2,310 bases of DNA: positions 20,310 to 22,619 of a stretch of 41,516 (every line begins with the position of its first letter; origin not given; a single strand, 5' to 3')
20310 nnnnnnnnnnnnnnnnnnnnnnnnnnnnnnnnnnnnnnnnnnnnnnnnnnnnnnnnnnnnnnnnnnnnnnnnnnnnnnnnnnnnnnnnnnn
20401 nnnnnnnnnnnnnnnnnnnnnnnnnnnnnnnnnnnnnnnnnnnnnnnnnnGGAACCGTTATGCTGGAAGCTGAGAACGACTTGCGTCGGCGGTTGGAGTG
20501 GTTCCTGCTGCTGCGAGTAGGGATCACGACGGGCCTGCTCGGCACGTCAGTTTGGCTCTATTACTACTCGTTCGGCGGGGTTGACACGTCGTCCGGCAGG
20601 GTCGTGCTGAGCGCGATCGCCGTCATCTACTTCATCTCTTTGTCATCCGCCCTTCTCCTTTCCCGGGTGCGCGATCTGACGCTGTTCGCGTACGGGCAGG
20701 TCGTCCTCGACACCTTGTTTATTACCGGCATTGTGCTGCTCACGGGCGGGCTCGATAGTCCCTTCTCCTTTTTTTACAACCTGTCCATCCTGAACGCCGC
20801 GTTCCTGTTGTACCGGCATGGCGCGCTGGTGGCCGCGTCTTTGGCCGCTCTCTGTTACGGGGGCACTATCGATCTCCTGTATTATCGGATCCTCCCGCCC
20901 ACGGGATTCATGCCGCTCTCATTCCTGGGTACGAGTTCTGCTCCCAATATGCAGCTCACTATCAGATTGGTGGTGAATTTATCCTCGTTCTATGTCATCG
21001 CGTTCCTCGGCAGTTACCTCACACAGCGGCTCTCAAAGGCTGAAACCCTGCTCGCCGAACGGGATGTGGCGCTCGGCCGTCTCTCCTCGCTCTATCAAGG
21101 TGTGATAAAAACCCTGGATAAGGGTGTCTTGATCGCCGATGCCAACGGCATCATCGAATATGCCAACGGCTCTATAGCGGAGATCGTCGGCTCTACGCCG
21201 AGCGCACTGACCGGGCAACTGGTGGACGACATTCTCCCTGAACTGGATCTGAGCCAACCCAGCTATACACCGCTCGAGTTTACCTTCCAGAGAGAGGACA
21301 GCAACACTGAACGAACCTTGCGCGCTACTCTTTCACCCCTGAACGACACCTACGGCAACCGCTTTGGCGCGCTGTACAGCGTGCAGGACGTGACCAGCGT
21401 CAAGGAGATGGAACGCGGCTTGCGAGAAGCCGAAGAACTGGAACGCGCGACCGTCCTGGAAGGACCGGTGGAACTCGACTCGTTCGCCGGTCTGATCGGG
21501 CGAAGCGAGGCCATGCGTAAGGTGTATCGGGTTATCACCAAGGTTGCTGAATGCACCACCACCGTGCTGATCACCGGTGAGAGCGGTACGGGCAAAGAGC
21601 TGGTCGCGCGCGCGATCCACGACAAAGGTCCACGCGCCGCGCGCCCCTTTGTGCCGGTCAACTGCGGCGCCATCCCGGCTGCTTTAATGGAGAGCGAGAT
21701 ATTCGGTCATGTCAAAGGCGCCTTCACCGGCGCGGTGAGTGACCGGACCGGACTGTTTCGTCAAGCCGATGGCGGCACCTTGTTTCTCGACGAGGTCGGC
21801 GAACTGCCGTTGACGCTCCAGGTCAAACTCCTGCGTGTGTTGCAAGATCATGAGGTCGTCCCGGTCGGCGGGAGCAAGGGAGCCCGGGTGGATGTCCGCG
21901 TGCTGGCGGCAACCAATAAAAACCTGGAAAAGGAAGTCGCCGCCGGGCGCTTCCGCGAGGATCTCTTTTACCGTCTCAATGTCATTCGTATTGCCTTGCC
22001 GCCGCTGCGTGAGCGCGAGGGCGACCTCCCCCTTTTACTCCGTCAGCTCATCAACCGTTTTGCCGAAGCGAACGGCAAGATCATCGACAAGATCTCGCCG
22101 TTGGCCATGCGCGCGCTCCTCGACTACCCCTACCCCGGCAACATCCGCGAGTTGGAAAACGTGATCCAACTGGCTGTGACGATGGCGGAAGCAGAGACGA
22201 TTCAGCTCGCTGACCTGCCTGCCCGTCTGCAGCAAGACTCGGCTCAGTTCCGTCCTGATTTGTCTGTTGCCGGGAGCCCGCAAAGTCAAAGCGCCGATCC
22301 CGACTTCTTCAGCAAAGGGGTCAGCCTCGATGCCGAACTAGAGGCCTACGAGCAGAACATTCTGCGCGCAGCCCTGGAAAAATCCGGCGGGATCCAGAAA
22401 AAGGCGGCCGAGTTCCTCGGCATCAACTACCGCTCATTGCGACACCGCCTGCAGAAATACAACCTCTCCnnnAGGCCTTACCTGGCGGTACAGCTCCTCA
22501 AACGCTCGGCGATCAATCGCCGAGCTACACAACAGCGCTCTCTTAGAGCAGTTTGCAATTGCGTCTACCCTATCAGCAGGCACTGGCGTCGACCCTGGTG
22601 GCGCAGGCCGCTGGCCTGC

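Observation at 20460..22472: One-component PilS::PilR chimera: a membrane-embedded sigma54 enhancer-binding protein without kinase or receiver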

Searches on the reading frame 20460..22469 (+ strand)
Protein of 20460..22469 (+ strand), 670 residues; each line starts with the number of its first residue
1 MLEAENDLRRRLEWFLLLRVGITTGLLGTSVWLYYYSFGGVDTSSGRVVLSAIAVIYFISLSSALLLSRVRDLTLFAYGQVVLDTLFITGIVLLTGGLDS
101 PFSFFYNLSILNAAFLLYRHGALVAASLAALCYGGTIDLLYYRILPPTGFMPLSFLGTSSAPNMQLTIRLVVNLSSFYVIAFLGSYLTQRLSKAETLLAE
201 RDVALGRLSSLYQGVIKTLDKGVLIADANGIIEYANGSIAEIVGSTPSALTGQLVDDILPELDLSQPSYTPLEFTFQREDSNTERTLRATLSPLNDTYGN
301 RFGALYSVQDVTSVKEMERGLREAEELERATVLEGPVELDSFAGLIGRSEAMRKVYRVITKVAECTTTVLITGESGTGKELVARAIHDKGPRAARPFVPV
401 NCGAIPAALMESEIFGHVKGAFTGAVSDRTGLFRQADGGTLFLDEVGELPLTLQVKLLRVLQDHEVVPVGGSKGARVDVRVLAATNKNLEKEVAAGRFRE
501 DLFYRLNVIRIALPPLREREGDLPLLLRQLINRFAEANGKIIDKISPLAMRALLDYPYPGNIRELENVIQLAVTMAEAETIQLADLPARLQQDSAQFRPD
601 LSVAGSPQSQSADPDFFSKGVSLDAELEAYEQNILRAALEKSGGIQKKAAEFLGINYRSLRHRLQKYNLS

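Call 3: search_protein_families(library=pfam, proteins=[window:20460-22469:+], max_evalue=1)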
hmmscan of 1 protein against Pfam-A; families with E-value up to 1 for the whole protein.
window:20460-22469:+ (670 aa): 18 families
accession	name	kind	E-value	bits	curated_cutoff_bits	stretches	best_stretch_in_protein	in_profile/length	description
PF00158.32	Sigma54_activat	-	6.4e-72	241.1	20.2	1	345-511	1-167/168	Sigma-54 interaction domain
PF25601.1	AAA_lid_14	-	3.7e-24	84.8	27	1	517-596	1-80/87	AAA+ ATPase lid domain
PF14532.12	Sigma54_activ_2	-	1.2e-22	81.1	25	1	346-516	1-138/138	Sigma-54 interaction domain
PF25323.1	6TM_PilS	-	4e-16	59.7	27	1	5-197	5-188/189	PilS-like transmembrane domain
PF02954.25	HTH_8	-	8.2e-12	45.1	22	1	627-667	2-42/42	Bacterial regulatory protein, Fis family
PF08448.16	PAS_4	-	8.3e-07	29.7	23.1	1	220-315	5-109/110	PAS fold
PF13426.13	PAS_9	-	2.3e-05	25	27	1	222-312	3-102/103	PAS domain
PF00989.32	PAS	-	2.7e-05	24.6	22.6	1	211-263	2-54/113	PAS fold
PF07728.20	AAA_5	-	2.8e-05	24.6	22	1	369-488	2-124/139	AAA domain (dynein-related subfamily)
PF13191.12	AAA_16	-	0.00029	21.8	32.6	1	345-421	2-85/167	AAA ATPase domain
PF13188.13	PAS_8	-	0.00029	21.1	21.8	1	211-265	2-53/65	PAS domain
PF00004.35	AAA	-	0.0024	18.8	21.2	1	369-501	1-126/131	ATPase family associated with various cellular activities (AAA)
PF24820.1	Diguanyl_cycl_sensor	-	0.0057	17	28.1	1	215-260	1-46/109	Diguanylate cyclase-like sensor domain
PF06068.19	TIP49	-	0.061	12.9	23.8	1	343-403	24-86/347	TIP49 P-loop domain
PF01078.27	Mg_chelatase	-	0.066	13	20.3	0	426-466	95-135/207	Magnesium chelatase, subunit ChlI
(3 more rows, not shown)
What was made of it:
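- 20472..21050 (+): 6TM_PilS domain (aa 5-197). Six TM helices at about 14-36, 44-67, 73-95, 101-119, 122-141 and 165-188. Near-invariant R19, Q80, D84, G96, S100 and P101 lie within or at the edge of the bundle. Pfam PF25323 4e-16 (call 3).
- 21090..21404 (+): Cytoplasmic PAS domain (aa 211-315), reached by a helix continuous with TM6. PAS_4 and PAS above the Pfam gathering score (call 3).
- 22338..22460 (+): Fis-type HTH_8 DNA-binding domain (aa 627-667). Its recognition helix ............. resembles the PilR helix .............. Pfam 8e-12 (call 3).
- On Bacterial enhancer-binding proteins (sigma-54 activators): PF00158 6e-72 (call 3). HTH_8 8e-12 (call 3).
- On PilS-type sensor histidine kinases: PF25323 4e-16 and PAS above the gathering score (call 3).
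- Checked: Pfam domains (call 3):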

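Call 4: search_protein_families(library=ncbifam, proteins=[window:20460-22469:+], max_evalue=0.1)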
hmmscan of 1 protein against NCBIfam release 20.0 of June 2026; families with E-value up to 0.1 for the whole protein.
window:20460-22469:+ (670 aa): 41 families (the best 25 are shown)
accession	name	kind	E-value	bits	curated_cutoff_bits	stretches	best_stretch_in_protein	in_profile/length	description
TIGR01817.1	nifA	equivalog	6e-112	375.1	528.85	1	338-669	191-529/534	nif-specific transcriptional activator NifA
TIGR01818.1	ntrC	equivalog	9.9e-108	360.9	558.6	1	317-665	110-461/463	nitrogen regulation protein NR(I)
NF041552.1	TF_PrdR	equivalog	1.5e-107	360.3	795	1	202-668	126-577/577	sigma-54 dependent transcriptional regulator PrdR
NF038308.1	RNA_repair_RtcR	equivalog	3.4e-101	339.7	650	1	342-668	179-517/530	RNA repair transcriptional activator RtcR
NF003451.0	PRK05022.1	equivalog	1.1e-100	337.8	476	1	321-665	168-505/512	nitric oxide reductase transcriptional regulator NorR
NF008469.0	PRK11361.1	equivalog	3.3e-100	336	714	1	346-669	146-456/461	acetoacetate metabolism transcriptional regulator AtoC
NF050807.1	TransRegFlbDCaul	equivalog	4.3e-95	319.2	750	1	343-668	118-439/454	sigma-54-dependent transcriptional regulator FlbD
TIGR02915.1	PEP_resp_reg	equivalog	4e-94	316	502.6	1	339-669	135-444/445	PEP-CTERM-box response regulator transcription factor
NF041946.1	LuxO_transreg_Vib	equivalog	5e-90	302.5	800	1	337-668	127-461/463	quorum-sensing sigma-54 dependent transcriptional regulator LuxO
NF007689.0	PRK10365.1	equivalog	1.4e-86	291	760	1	318-664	114-439/441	sigma-54-dependent response regulator transcription factor ZraR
NF008176.1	PRK10923.1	equivalog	1.4e-86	290.9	620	1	339-666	134-465/469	nitrogen regulation protein NR(I)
TIGR02329.1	propionate_PrpR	equivalog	1.2e-85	288.2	499.2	1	342-665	211-525/526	propionate catabolism operon regulatory protein PrpR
NF011958.0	PRK15429.1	equivalog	1.2e-82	278.6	830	1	341-589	377-624/692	formate hydrogenlyase transcriptional activator FlhA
NF041906.1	V4R_TF_MobR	exception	2.7e-82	277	999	1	345-667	234-544/544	phenol degradation transcriptional regulator MobR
NF011695.0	PRK15115.1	equivalog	4.4e-81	272.9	763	1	345-584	137-376/445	two-component system response regulator GlrR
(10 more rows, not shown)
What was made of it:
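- Closest known: One-component bEBPs controlled by an N-terminal sensory domain. Same: NCBIfam's PrdR and DhaR models align from the PAS region onward (call 4).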
